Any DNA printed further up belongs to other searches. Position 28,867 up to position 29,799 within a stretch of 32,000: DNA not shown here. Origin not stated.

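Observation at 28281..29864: Candidate IdeR iron boxes between bfrA and an operon of an unknown tandem-domain protein plus Bfd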

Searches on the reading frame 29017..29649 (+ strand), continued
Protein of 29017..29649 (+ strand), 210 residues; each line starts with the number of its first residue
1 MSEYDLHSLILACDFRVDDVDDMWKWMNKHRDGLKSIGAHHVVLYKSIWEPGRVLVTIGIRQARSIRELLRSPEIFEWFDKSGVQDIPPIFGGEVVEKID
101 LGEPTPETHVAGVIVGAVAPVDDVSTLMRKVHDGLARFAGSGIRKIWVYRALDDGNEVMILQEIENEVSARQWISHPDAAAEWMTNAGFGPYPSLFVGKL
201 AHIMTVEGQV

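Call 37: fold_search(model_id=the predicted structure, library=pdb)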
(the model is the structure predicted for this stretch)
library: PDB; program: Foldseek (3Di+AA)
matches with E <= 10: 1482; with E <= 0.001: 86
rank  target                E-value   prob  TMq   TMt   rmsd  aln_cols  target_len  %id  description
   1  5f9p_A                4.7e-10  1.00  0.70  0.62   4.6       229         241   14  Crystal structure study of anthrone oxidase-like protein (released 2016-12-14)
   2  5f9p_B                8.1e-10  1.00  0.68  0.62   4.8       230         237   14  Crystal structure study of anthrone oxidase-like protein (released 2016-12-14)
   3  3f44                  1.1e-08  1.00  0.54  0.54   7.0       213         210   11  Crystal structure of putative monooxygenase (YP_193413.1) from Lactobacillus acidophilus NCFM at 1.55 A resolution (released 2008-11-18)
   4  3mcs_B                1.2e-08  1.00  0.53  0.51   7.0       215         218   10  Crystal structure of Putative monooxygenase (FN1347) from FUSOBACTERIUM NUCLEATUM SUBSP. NUCLEATUM ATCC 25586 at 2.55  (released 2010-05-19)
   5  9kdp_B                1.6e-08  1.00  0.66  0.60   4.8       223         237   14  Crystal structure of monooxygenase PenE (released 2025-07-09)
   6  3mcs_A                1.9e-08  1.00  0.51  0.50   7.4       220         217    9  Crystal structure of Putative monooxygenase (FN1347) from FUSOBACTERIUM NUCLEATUM SUBSP. NUCLEATUM ATCC 25586 at 2.55  (released 2010-05-19)
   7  9kdp_A                2.0e-08  1.00  0.68  0.61   4.8       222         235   13  Crystal structure of monooxygenase PenE (released 2025-07-09)
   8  9kdp_C                3.9e-08  1.00  0.59  0.55   6.5       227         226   14  Crystal structure of monooxygenase PenE (released 2025-07-09)
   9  2pgc_A                7.7e-08  1.00  0.57  0.58   5.8       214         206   12  Crystal structure of a a marine metagenome protein (jcvi_pep_1096685590403) from uncultured marine organism at 2.53 A  (released 2007-04-24)
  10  9kdp_D                7.7e-08  1.00  0.58  0.56   5.9       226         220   15  Crystal structure of monooxygenase PenE (released 2025-07-09)
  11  2pgc_C                8.7e-08  1.00  0.59  0.60   5.6       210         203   11  Crystal structure of a a marine metagenome protein (jcvi_pep_1096685590403) from uncultured marine organism at 2.53 A  (released 2007-04-24)
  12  2pgc_B                2.6e-07  1.00  0.56  0.57   6.0       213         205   12  Crystal structure of a a marine metagenome protein (jcvi_pep_1096685590403) from uncultured marine organism at 2.53 A  (released 2007-04-24)
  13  3fj2                  3.0e-07  1.00  0.54  0.64   5.6       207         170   11  CRYSTAL STRUCTURE OF A MONOOXYGENASE-LIKE PROTEIN (LIN2316) FROM LISTERIA INNOCUA AT 1.85 A RESOLUTION (released 2009-01-13)
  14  3fez                  1.1e-06  1.00  0.53  0.63   6.1       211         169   11  Crystal structure of uncharacterized ferredoxin fold protein related to antibiotic biosynthesis monooxygenases (YP_01483 (released 2008-12-16)
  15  4fvc_E                1.5e-06  1.00  0.48  0.62   5.6       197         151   14  HmoB structure with heme (released 2013-07-03)
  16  4fvc_F                1.9e-06  1.00  0.45  0.57   6.5       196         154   13  HmoB structure with heme (released 2013-07-03)
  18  4kia                  2.6e-06  1.00  0.49  0.64   5.4       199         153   10  Crystal structure of LmHde, heme-degrading enzyme, from Listeria monocytogenes (released 2014-03-12)
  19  4fvc_A                4.4e-06  1.00  0.47  0.60   5.5       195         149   12  HmoB structure with heme (released 2013-07-03)
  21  1vdh_A                5.0e-06  1.00  0.50  0.44   7.6       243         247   14  Structure-based functional identification of a novel heme-binding protein from thermus thermophilus HB8 (released 2004-09-22)
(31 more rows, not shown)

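Call 40: list_cluster_members(proteins=[P0274, P0277, P0299, P0251, P0279, P0289, P0300, P0301])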
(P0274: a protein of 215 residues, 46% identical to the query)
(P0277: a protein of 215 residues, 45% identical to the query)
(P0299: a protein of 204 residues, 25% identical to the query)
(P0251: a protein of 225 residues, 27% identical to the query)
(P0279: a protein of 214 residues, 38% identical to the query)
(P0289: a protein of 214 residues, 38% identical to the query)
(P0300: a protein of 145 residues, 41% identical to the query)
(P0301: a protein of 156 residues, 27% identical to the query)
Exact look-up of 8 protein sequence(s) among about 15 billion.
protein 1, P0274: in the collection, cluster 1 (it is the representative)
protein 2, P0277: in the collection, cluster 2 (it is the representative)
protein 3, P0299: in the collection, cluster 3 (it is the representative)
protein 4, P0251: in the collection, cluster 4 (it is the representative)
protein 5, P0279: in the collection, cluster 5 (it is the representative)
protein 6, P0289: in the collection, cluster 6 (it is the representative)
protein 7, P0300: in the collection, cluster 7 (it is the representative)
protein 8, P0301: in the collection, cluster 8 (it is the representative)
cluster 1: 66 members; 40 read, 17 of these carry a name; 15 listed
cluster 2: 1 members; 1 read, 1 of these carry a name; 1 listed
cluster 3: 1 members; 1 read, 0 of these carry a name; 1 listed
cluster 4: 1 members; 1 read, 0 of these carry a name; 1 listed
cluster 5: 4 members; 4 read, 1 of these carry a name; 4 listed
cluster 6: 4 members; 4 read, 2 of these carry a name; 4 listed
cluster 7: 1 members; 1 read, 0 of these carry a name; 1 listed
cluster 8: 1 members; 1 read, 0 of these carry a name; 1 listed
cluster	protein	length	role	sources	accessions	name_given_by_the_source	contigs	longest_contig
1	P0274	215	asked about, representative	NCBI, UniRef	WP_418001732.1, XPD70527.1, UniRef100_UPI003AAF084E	fatty-acid--CoA ligase [Mycobacterium sp. PDNC021] | fatty-acid--CoA ligase n=1 Tax=Mycobacterium sp. PDNC021 TaxID=3391399 RepID=UPI003AAF084E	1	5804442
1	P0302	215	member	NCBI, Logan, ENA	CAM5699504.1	fatty-acid--CoA ligase [Mycolicibacterium aubagnense]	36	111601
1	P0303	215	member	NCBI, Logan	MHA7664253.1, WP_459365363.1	fatty-acid--CoA ligase [Mycolicibacterium sp. HS_4_1]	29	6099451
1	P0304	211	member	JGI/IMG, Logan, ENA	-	hypothetical protein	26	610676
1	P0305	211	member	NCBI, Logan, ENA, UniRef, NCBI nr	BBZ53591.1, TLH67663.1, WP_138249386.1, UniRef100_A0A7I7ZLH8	fatty-acid--CoA ligase [Mycolicibacterium phocaicum] | Fatty-acid--CoA ligase n=1 Tax=Mycolicibacterium phocaicum TaxID=319706 ...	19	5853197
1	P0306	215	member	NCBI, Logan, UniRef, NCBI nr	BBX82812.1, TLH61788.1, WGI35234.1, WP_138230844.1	fatty-acid--CoA ligase [Mycolicibacterium aubagnense] | Fatty-acid--CoA ligase n=1 Tax=Mycolicibacterium aubagnense TaxID=319707 ...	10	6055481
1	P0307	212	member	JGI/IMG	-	hypothetical protein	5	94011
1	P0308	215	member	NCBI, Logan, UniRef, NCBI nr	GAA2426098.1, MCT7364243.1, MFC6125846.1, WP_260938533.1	fatty-acid--CoA ligase [Mycolicibacterium llatzerense] | fatty-acid--CoA ligase n=1 Tax=Mycolicibacterium llatzerense TaxID=280871 ...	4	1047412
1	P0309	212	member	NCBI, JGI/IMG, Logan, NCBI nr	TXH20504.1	MAG: fatty-acid--CoA ligase [Mycobacterium sp.] | hypothetical protein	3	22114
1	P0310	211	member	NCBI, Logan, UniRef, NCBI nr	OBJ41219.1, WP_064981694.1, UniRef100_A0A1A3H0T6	fatty-acid--CoA ligase [Mycolicibacterium mucogenicum] | Fatty-acid--CoA ligase n=1 Tax=Mycolicibacterium mucogenicum TaxID=56689 ...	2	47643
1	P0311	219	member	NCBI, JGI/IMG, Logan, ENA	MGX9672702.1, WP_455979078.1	fatty-acid--CoA ligase [Mycobacterium sp. HM-7]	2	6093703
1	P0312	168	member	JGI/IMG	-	hypothetical protein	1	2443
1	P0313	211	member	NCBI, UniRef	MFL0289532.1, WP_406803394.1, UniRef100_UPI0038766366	fatty-acid--CoA ligase [Mycobacterium sp. SMC-18] | fatty-acid--CoA ligase n=1 Tax=Mycobacterium sp. SMC-18 TaxID=3381629 RepID=UPI0038766366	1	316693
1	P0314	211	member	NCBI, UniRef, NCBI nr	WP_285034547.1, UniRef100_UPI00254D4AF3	fatty-acid--CoA ligase [Mycolicibacterium sp. lyk4-40-TYG-92] | fatty-acid--CoA ligase n=1 Tax=Mycolicibacterium sp. lyk4-40-TYG-92 TaxID=3040295 ...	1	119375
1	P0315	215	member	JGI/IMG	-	hypothetical protein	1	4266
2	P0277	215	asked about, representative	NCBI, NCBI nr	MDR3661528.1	MAG: fatty-acid--CoA ligase [Mycobacterium sp.] | fatty-acid--CoA ligase [Mycobacterium sp.]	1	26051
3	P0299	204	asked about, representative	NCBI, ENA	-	-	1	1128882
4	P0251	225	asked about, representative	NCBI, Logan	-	-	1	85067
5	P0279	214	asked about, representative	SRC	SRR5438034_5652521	-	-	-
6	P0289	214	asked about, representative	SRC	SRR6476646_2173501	-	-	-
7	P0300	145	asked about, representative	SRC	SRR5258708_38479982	-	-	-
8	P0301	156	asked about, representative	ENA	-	-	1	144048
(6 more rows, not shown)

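Call 41: search_solved_structures(query=A2, max_evalue=10)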
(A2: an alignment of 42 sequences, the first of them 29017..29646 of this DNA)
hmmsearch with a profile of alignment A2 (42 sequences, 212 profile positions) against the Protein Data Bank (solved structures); distinct sequences matched with E-value up to 10: 4.
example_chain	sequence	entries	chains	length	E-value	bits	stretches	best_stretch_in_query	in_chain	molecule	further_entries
7uek_A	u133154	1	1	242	0.00034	23.3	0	11-48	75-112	OT3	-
8eja_B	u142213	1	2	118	0.16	14.5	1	95-141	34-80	aBAK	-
9clb_B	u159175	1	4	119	0.17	14.5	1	95-141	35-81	aBAK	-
5jsb_B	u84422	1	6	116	1.2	11.7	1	95-141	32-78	Mcl-1 inhibitor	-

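Call 44: search_protein_families(library=pfam, proteins=[L040:5648-5833:+, L041:5692-5904:+, L038:4789-5001:+, L001:4636-4845:+, L035:4639-4827:+, L037:4812-4988:+], max_evalue=1)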
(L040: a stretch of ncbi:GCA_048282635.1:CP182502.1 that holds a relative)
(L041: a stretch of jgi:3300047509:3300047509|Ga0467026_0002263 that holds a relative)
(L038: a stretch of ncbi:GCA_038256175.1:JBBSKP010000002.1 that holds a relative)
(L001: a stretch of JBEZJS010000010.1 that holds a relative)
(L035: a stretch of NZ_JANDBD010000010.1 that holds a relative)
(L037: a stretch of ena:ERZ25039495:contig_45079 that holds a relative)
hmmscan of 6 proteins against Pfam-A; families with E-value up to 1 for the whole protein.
L040:5648-5833:+ (62 aa): 1 family
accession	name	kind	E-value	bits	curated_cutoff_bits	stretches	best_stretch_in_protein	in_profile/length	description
PF04324.20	Fer2_BFD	-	3.2e-11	43.8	26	1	3-50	2-49/50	BFD-like [2Fe-2S] binding domain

L041:5692-5904:+ (71 aa): 2 families
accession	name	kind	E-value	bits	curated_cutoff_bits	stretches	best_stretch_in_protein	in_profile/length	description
PF04324.20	Fer2_BFD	-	9.5e-12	45.5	26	1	2-50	1-49/50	BFD-like [2Fe-2S] binding domain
PF06827.20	zf-FPG_IleRS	-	0.025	14.9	21.3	1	35-48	1-14/30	Zinc finger found in FPG and IleRS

L038:4789-5001:+ (71 aa): 1 family
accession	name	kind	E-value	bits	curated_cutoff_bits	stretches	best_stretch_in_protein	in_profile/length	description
PF04324.20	Fer2_BFD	-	1.3e-09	38.7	26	1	2-50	1-49/50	BFD-like [2Fe-2S] binding domain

L001:4636-4845:+ (70 aa): 2 families
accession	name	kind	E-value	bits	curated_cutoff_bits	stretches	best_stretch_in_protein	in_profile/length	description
PF04324.20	Fer2_BFD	-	5.3e-11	43.1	26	1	3-50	2-49/50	BFD-like [2Fe-2S] binding domain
PF23107.1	Zf-C2H2_ZNF451_C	-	0.068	14.2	30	1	2-53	3-56/59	Two consecutive Zinc fingers C2H2 type, ZNF451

L035:4639-4827:+ (63 aa): 3 families
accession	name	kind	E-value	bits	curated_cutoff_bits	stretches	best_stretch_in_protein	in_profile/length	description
PF04324.20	Fer2_BFD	-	1.8e-12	47.8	26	1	2-50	1-49/50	BFD-like [2Fe-2S] binding domain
PF21726.2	DUF6862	-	0.026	15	24.1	1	12-51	22-61/67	Family of unknown function (DUF6862)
PF13384.12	HTH_23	-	0.07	13.4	24.6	0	36-51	25-40/50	Homeodomain-like domain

L037:4812-4988:+ (59 aa): 0 families

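Call 51: find_encoding_contigs(protein=P0294, flank=4000, max_places=2)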
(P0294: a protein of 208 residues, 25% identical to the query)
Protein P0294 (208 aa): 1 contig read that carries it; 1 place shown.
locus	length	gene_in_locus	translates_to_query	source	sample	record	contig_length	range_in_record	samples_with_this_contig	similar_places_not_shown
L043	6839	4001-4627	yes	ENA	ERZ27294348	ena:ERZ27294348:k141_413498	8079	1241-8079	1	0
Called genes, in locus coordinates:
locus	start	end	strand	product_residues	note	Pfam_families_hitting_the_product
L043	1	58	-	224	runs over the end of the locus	PF00392:GntR, PF07729:FCD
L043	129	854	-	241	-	-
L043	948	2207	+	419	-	PF04909:Amidohydro_2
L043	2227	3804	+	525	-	PF00501:AMP-binding, PF13193:AMP-binding_C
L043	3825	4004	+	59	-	PF04324:Fer2_BFD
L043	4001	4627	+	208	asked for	-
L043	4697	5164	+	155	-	PF00210:Ferritin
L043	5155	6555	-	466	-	PF00392:GntR, PF00155:Aminotran_1_2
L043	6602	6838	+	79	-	?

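Call 52: find_encoding_contigs(protein=P0280, flank=4000, max_places=2)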
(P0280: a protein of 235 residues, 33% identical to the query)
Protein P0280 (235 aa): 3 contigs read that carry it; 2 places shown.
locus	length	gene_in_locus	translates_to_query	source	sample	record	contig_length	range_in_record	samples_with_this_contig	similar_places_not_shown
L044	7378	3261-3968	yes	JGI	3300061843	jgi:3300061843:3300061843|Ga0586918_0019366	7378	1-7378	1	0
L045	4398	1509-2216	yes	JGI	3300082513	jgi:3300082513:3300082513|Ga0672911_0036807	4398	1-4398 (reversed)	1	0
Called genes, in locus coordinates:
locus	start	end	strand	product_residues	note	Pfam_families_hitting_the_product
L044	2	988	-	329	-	?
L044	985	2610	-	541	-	PF03007:WS_DGAT_cat, PF06974:WS_DGAT_C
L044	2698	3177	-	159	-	PF00210:Ferritin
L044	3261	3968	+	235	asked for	-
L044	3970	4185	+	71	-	PF04324:Fer2_BFD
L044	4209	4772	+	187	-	PF01243:PNPOx_N, PF12900:Pyridox_ox_2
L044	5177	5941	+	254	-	PF00378:ECH_1, PF16113:ECH_2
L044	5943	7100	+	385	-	PF02771:Acyl-CoA_dh_N, PF02770:Acyl-CoA_dh_M, PF00441:Acyl-CoA_dh_1, PF08028:Acyl-CoA_dh_2, PF22924:ACOX_C_alpha1 (weak)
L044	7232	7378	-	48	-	?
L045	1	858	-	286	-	?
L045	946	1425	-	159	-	PF00210:Ferritin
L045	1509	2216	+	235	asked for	-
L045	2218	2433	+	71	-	PF04324:Fer2_BFD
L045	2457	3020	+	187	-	PF01243:PNPOx_N, PF12900:Pyridox_ox_2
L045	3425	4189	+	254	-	PF00378:ECH_1, PF16113:ECH_2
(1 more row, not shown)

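Call 53: find_encoding_contigs(protein=P0301, flank=4000, max_places=2)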
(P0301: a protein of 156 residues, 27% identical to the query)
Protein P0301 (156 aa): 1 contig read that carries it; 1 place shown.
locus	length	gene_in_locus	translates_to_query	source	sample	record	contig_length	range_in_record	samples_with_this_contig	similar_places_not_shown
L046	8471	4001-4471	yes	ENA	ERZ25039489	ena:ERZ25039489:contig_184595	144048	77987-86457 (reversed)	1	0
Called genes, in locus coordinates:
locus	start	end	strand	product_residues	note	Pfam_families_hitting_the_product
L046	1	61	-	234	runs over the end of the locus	PF00392:GntR, PF07729:FCD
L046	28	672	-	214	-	-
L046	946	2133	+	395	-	-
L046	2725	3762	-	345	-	-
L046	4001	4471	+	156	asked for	-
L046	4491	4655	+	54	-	-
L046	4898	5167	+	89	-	PF00210:Ferritin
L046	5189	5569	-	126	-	PF18029:Glyoxalase_6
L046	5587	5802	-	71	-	-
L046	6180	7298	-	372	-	PF07992:Pyr_redox_2 (faint), PF00743:FMO-like (weak), PF13738:Pyr_redox_3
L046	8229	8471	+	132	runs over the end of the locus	PF01850:PIN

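Call 54: find_encoding_contigs(protein=P0124, flank=4000, max_places=2)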
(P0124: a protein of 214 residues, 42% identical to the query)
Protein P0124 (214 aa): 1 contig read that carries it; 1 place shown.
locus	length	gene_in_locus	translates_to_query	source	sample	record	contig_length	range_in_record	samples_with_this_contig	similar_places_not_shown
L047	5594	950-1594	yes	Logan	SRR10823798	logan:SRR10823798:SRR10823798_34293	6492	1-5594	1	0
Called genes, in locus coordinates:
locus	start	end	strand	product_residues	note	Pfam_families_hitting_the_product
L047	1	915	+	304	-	?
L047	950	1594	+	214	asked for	-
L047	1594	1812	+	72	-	PF04324:Fer2_BFD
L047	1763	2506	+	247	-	-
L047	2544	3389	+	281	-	PF00106:adh_short, PF01370:Epimerase (weak), PF08659:KR, PF13561:adh_short_C2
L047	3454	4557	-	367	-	PF08240:ADH_N, PF00107:ADH_zinc_N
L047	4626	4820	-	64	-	-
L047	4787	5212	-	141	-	-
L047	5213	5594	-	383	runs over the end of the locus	PF02771:Acyl-CoA_dh_N, PF02770:Acyl-CoA_dh_M, PF00441:Acyl-CoA_dh_1, PF08028:Acyl-CoA_dh_2, PF22924:ACOX_C_alpha1 (weak)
